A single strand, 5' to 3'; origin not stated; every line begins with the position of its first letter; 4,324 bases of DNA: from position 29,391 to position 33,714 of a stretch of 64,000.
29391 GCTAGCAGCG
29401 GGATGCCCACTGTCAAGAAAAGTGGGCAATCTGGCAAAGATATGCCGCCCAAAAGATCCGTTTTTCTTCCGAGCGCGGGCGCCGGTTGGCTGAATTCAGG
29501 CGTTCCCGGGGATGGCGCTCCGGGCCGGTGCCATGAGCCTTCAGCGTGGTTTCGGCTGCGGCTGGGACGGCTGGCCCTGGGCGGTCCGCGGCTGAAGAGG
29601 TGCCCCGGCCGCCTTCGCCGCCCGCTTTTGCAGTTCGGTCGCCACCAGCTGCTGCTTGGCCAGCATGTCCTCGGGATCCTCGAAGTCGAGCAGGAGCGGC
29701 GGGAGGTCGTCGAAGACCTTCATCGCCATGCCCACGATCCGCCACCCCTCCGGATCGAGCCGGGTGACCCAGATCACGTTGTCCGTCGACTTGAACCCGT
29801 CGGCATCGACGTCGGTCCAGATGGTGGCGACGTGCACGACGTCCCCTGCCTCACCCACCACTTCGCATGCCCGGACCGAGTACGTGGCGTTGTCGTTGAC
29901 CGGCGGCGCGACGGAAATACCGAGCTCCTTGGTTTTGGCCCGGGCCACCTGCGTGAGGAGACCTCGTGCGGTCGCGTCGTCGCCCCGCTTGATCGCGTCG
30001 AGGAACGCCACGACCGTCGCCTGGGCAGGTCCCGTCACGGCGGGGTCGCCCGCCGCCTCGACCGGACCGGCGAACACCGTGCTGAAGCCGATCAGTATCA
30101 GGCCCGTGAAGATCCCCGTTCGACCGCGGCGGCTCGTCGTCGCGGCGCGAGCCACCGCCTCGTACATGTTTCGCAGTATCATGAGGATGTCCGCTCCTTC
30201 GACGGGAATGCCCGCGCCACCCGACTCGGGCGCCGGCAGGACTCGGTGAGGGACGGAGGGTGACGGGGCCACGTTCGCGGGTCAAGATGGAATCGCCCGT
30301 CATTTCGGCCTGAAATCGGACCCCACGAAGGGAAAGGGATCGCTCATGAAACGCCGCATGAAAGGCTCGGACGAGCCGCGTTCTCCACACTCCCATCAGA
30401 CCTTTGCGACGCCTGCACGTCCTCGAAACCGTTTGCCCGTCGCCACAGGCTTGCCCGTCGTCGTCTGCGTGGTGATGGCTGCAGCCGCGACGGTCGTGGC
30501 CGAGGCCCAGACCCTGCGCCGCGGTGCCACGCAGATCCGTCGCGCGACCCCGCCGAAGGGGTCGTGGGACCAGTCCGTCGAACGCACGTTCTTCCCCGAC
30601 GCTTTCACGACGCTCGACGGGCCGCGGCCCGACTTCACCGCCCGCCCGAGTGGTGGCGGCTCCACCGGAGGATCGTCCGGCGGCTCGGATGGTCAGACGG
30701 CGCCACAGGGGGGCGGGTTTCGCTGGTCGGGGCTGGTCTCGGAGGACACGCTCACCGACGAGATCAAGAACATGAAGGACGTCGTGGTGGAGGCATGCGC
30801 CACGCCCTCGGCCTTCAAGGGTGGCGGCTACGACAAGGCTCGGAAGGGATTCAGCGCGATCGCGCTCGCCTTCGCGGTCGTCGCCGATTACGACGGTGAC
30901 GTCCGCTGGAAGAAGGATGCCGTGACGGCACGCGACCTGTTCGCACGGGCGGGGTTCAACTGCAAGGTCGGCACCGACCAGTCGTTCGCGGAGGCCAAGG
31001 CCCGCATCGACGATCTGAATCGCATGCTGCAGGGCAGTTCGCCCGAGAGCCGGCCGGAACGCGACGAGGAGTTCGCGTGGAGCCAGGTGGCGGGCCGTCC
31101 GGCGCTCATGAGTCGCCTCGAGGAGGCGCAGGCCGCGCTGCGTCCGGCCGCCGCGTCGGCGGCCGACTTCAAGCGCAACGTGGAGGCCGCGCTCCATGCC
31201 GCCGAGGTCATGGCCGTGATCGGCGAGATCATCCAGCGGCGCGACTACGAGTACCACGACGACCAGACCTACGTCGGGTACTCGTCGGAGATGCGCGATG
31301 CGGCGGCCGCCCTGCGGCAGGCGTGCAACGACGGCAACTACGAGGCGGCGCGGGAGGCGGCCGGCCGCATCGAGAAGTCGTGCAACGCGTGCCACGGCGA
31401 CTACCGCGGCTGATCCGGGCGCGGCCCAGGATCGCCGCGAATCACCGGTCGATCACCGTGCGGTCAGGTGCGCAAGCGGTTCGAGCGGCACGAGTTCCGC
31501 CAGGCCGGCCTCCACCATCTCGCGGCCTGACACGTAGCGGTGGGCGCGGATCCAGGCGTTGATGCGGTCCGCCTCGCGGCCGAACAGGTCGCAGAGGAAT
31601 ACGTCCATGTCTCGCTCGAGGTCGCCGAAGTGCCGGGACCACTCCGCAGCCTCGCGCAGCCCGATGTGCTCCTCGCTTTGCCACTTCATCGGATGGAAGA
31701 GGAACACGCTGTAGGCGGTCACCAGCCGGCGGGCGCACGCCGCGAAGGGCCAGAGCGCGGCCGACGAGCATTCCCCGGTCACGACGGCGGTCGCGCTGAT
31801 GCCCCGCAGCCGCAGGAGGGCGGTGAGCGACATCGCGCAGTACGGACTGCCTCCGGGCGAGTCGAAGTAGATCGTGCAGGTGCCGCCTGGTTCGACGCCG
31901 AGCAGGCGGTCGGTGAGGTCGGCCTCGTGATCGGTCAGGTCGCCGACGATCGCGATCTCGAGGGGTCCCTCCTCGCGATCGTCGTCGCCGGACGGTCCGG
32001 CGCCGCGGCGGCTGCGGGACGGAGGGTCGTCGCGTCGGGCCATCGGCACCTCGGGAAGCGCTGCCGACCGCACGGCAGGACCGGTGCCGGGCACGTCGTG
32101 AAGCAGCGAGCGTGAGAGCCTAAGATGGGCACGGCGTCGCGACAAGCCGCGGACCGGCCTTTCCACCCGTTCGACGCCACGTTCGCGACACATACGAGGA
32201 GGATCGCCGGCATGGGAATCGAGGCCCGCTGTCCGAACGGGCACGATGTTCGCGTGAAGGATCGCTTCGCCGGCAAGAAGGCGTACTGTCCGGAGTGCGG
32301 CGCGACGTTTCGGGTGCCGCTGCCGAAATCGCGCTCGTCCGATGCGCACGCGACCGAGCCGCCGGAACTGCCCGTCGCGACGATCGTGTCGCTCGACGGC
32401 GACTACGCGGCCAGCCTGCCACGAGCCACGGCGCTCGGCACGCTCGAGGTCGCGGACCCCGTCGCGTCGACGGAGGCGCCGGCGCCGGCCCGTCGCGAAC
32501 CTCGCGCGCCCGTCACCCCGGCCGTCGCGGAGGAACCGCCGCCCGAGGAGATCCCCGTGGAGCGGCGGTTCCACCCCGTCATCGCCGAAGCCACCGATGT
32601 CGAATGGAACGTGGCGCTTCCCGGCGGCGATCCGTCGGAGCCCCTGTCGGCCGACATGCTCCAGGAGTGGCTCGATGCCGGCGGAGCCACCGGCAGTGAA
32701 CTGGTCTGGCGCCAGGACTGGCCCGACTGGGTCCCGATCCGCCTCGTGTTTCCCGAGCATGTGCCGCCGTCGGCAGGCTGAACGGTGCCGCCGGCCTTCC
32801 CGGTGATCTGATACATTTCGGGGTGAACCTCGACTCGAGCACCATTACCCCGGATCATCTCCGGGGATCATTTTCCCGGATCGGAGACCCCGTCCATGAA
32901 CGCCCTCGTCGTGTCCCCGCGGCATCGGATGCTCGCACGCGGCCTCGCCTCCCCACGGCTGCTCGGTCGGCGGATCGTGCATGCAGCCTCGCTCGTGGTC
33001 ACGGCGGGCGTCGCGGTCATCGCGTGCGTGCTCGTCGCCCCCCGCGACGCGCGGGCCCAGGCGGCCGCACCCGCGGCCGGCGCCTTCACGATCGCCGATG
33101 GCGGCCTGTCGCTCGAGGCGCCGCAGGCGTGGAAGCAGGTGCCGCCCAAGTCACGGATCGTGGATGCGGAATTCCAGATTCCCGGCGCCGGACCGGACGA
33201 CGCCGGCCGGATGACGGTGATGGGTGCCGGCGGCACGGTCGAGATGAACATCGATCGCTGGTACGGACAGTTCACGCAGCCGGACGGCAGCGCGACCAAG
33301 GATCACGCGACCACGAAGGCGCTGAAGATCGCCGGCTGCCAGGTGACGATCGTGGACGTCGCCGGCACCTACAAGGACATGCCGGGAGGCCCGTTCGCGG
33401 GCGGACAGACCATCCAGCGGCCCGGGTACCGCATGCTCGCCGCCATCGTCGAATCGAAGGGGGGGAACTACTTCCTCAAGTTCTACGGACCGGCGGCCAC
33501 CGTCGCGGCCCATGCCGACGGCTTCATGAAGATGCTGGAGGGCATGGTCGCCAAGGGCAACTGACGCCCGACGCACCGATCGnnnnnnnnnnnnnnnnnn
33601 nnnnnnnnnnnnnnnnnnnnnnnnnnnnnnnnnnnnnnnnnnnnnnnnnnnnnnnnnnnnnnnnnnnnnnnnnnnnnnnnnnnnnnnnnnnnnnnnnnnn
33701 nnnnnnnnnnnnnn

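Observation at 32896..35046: P-loop NTPase with a two-helix membrane hairpin inside the NTPase region (KAP-like topology), tightly linked to a secreted protein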

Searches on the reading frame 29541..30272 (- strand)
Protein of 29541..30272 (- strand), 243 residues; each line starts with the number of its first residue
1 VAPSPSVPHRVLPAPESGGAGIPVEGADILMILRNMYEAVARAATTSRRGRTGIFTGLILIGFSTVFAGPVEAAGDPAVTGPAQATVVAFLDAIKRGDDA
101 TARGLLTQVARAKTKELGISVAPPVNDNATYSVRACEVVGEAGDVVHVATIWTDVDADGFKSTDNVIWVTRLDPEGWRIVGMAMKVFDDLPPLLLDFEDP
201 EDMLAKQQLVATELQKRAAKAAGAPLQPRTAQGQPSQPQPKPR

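Call 3: search_protein_families(library=pfam, proteins=[window:29541-30272:-], max_evalue=1)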
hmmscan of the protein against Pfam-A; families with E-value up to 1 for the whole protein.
window:29541-30272:- (243 aa): 1 family
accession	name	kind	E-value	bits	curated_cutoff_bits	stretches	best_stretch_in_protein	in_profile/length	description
PF23906.1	DUF7248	-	0.35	11.3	27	0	142-168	29-55/58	Family of unknown function (DUF7248)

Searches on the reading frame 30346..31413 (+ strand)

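Call 3: search_protein_families(library=pfam, proteins=[window:30346-31413:+], max_evalue=1)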
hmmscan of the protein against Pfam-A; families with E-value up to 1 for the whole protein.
window:30346-31413:+ (355 aa): 2 families
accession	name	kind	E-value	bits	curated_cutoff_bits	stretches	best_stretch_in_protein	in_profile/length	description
PF01322.25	Cytochrom_C_2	-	1.4e-06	29.7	26.5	1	305-354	72-121/121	Cytochrome C'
PF07361.16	Cytochrom_B562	-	0.083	14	30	1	255-354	6-102/102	Cytochrome b562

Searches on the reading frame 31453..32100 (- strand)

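Call 72: search_protein_families(library=pfam, proteins=[window:31453-32100:-], max_evalue=0.01)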
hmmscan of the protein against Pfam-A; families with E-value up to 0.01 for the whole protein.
window:31453-32100:- (215 aa): 1 family
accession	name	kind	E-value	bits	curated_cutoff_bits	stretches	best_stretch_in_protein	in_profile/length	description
PF00574.28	CLP_protease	-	0.0028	18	20.2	1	71-203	45-177/182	Clp protease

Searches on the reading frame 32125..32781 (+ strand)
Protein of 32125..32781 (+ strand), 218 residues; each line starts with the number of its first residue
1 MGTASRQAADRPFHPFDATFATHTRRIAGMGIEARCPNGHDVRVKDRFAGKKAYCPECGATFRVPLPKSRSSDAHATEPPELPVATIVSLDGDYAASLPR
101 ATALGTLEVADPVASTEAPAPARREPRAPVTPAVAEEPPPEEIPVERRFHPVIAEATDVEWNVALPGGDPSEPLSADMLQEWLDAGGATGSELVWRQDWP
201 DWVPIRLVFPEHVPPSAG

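Call 3: search_protein_families(library=pfam, proteins=[window:32125-32781:+], max_evalue=1)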
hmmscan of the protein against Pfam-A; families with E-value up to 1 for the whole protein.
window:32125-32781:+ (218 aa): 4 families
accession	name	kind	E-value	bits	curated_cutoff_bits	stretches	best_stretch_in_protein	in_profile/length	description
PF23454.1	Zn_ribbon_Brz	-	5.9e-05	24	27.9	1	55-74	8-27/58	Transcriptional regulator Brz zinc beta ribbon domain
PF14237.11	GYF_2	-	7.4e-05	22.9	25.8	1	171-207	10-46/50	GYF domain 2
PF13717.11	Zn_ribbon_4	-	0.0042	17.4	30.3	1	53-65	3-15/36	zinc-ribbon domain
PF25303.1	DUF7879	-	0.069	13.5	26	1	31-60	114-143/146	Family of unknown function (DUF7879)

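Call 4: search_protein_families(library=ncbifam, proteins=[window:32125-32781:+], max_evalue=1)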
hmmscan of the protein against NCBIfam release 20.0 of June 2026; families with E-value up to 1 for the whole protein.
window:32125-32781:+ (218 aa): 2 families
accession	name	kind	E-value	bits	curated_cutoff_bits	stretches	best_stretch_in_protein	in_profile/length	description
NF041795.1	Brz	equivalog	0.00048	20.4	100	1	53-80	6-33/60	transcriptional regulator Brz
TIGR02098.1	MJ0042_CXXC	domain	0.058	13.1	20.9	1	54-66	4-16/38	MJ0042-type zinc finger domain-containing protein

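Call 5: search_protein_families(library=padloc, proteins=[window:32125-32781:+], max_evalue=1)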
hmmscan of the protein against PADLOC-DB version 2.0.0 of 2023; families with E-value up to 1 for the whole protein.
window:32125-32781:+ (218 aa): 0 families

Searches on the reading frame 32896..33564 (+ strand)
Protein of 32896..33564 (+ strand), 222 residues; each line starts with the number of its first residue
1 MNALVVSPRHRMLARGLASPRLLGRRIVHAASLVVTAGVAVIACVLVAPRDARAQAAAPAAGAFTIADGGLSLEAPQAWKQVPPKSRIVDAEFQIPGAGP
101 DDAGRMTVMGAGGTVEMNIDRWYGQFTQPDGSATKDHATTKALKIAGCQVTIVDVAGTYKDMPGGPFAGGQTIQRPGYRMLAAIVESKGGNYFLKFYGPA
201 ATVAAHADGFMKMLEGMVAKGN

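Call 3: search_protein_families(library=pfam, proteins=[window:32896-33564:+], max_evalue=1)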
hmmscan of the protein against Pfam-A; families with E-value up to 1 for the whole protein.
window:32896-33564:+ (222 aa): 1 family
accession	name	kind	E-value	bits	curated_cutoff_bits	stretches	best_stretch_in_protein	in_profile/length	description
PF09654.15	DUF2396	-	0.13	12.9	21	1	118-162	54-98/157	Protein of unknown function (DUF2396)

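Call 4: search_protein_families(library=ncbifam, proteins=[window:32896-33564:+], max_evalue=1)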
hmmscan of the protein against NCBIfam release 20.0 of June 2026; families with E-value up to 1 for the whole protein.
window:32896-33564:+ (222 aa): 2 families
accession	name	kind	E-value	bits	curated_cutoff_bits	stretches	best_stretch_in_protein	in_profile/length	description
TIGR02652.1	TIGR02652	hypoth_equivalog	0.0047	17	99.55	1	108-162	47-101/162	TIGR02652 family protein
NF038083.1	CU044_5270_fam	subfamily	0.063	13.1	100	1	14-65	19-69/284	CU044_5270 family protein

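Call 5: search_protein_families(library=padloc, proteins=[window:32896-33564:+], max_evalue=1)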
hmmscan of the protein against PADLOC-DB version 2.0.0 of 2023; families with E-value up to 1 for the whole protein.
window:32896-33564:+ (222 aa): 0 families

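Call 28: find_homologous_proteins(query=window:32896-33564:+)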
Query window:32896-33564:+ (222 aa): 1128 proteins with E <= 0.001 among 5786 candidates; the best 120 are listed.
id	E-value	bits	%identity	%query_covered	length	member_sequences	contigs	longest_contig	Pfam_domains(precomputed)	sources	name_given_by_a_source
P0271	6.5e-138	476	98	100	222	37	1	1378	-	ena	-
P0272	4.4e-103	362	76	100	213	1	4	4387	-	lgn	-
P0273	2.8e-92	326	94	73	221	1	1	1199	-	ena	-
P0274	4.0e-91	323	84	71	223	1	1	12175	-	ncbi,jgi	jgi:hypothetical protein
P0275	5.3e-90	319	74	88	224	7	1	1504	-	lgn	-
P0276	6.9e-89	315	85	70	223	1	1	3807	-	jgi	jgi:hypothetical protein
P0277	2.1e-84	301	81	71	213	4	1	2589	-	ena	-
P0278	7.2e-84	299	81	73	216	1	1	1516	-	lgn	-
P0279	1.2e-82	295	66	97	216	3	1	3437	-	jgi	-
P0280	9.1e-81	289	79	71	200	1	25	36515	-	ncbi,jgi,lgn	jgi:hypothetical protein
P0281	1.4e-80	288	78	71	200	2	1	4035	-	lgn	-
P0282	1.6e-79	285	78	71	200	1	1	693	-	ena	-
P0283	1.2e-77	279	69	82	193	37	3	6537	-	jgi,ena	-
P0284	2.5e-77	278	67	89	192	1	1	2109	-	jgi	-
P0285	4.6e-77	277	74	75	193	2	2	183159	-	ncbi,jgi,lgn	jgi:hypothetical protein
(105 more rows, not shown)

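Call 31: search_solved_structures(query=A3, max_evalue=10, show_alignments=2)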
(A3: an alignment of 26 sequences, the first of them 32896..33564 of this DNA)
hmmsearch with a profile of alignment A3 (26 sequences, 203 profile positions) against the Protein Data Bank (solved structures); distinct sequences matched with E-value up to 10: 0.

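Call 32: search_protein_families(library=pfam, alignment_id=A3, max_evalue=1)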
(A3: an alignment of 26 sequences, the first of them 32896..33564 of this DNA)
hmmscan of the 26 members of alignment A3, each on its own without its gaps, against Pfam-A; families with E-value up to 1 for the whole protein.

A. member 1, window:32896-33564:+ (222 aa): 1 family
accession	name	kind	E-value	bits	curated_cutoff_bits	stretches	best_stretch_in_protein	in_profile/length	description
PF09654.15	DUF2396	-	0.13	12.9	21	1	118-162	54-98/157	Protein of unknown function (DUF2396)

B. families by the number of members that match (of 26 scanned): 4 families
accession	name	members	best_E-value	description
PF10633.15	NPCBM_assoc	4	0.074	NPCBM-associated, NEW3 domain of alpha-galactosidase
PF09654.15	DUF2396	2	0.13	Protein of unknown function (DUF2396)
PF10399.14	UCR_Fe-S_N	1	0.024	Ubiquitinol-cytochrome C reductase Fe-S subunit TAT signal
PF12472.13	DUF3693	1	0.2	Phage related protein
